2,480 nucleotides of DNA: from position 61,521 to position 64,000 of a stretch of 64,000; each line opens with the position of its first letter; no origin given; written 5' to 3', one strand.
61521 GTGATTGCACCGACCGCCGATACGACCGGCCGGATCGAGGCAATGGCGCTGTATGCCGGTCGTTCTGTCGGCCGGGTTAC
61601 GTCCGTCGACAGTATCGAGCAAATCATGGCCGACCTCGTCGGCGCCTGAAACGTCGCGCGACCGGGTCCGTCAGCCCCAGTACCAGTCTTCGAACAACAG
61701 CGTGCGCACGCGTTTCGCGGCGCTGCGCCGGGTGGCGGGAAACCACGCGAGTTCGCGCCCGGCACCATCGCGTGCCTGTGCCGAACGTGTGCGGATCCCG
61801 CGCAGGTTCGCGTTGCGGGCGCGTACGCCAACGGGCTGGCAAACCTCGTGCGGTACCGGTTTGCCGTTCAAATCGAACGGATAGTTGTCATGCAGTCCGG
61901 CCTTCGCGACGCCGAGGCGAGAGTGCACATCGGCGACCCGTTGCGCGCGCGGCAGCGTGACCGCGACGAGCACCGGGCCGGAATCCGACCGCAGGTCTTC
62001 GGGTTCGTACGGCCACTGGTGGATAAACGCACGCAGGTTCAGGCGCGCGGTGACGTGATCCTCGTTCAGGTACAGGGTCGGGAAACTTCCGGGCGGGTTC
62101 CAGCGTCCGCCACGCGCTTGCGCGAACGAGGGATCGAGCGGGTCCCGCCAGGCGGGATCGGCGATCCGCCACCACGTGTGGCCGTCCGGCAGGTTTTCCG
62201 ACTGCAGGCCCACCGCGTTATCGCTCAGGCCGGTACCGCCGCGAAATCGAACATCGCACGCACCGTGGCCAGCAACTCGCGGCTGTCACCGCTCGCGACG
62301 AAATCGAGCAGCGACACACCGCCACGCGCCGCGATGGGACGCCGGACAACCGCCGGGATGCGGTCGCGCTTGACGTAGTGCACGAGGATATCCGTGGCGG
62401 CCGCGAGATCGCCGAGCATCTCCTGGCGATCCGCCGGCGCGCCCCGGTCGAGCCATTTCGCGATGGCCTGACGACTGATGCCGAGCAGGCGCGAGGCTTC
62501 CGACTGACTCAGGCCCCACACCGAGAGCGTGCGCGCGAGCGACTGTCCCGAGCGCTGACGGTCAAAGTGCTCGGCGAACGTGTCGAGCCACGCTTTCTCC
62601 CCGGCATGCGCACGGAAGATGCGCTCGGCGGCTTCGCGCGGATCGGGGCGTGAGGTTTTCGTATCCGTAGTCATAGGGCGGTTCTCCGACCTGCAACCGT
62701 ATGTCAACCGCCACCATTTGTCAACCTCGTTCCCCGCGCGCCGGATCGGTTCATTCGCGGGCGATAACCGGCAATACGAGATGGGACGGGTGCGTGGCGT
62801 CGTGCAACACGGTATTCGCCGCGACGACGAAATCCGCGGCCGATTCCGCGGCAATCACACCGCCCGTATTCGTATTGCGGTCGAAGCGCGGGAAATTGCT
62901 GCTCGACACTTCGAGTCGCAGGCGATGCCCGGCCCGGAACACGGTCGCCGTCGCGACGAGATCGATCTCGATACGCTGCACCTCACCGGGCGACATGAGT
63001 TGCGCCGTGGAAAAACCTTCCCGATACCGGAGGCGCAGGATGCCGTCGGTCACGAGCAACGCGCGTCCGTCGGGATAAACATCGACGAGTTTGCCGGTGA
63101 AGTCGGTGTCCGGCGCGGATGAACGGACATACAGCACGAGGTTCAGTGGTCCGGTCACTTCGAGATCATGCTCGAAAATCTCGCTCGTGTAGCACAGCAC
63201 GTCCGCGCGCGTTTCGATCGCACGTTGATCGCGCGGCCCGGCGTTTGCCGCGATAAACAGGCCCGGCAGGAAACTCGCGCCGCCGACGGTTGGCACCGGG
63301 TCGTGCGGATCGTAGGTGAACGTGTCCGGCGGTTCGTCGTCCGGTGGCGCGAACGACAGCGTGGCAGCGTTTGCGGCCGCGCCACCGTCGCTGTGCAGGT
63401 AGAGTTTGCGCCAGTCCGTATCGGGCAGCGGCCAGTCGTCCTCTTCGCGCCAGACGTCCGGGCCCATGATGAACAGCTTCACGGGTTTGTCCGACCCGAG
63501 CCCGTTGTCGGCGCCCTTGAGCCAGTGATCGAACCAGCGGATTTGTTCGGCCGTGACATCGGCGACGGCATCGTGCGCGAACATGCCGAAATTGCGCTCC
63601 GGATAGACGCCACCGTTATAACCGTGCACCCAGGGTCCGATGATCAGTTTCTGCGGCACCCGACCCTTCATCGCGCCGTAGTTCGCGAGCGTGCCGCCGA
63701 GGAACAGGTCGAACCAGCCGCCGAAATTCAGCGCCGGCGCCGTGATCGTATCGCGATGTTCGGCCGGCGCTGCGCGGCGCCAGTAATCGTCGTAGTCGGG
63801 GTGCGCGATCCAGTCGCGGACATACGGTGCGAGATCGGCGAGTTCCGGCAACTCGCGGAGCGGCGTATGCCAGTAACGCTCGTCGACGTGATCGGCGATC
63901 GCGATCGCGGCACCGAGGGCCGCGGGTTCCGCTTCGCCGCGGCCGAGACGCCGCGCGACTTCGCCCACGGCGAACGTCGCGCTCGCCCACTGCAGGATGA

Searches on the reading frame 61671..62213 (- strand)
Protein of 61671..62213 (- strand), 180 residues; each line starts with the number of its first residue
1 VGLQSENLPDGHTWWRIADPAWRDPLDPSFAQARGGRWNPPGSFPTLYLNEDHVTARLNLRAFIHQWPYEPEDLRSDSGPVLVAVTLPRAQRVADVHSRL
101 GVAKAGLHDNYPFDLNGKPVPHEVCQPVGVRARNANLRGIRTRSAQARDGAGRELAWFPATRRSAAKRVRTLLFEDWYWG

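Call 53: search_protein_families(library=pfam, proteins=[window:61671-62213:-], max_evalue=0.0001)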
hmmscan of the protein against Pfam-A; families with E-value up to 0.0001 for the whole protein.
window:61671-62213:- (180 aa): 1 family
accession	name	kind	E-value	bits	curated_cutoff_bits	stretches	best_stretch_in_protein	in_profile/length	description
PF08808.17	RES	-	1.1e-10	42.2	23.2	1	13-167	1-144/157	RES domain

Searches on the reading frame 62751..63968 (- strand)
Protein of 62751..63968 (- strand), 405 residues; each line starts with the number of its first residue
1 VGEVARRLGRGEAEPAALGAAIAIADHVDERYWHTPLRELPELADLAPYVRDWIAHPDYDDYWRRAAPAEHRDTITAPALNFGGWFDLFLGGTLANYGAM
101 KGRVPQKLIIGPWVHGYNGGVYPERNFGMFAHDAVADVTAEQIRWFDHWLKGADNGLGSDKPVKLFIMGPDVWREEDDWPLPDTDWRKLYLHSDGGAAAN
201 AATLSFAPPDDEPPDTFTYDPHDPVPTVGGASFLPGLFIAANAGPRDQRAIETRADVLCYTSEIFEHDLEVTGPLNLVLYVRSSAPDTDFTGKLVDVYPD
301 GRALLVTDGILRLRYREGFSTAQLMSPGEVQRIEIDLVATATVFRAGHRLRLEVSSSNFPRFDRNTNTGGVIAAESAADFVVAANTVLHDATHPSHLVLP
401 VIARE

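Call 53: search_protein_families(library=pfam, proteins=[window:62751-63968:-], max_evalue=0.0001)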
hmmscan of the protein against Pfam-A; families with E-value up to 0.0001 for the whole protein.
window:62751-63968:- (405 aa): 2 families
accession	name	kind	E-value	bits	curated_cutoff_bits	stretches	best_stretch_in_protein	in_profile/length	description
PF08530.16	PepX_C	-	1.4e-50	172.7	22.5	1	155-397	1-216/217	X-Pro dipeptidyl-peptidase C-terminal non-catalytic domain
PF02129.25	Peptidase_S15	-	7e-14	52.6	23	1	38-117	184-262/262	X-Pro dipeptidyl-peptidase (S15 family)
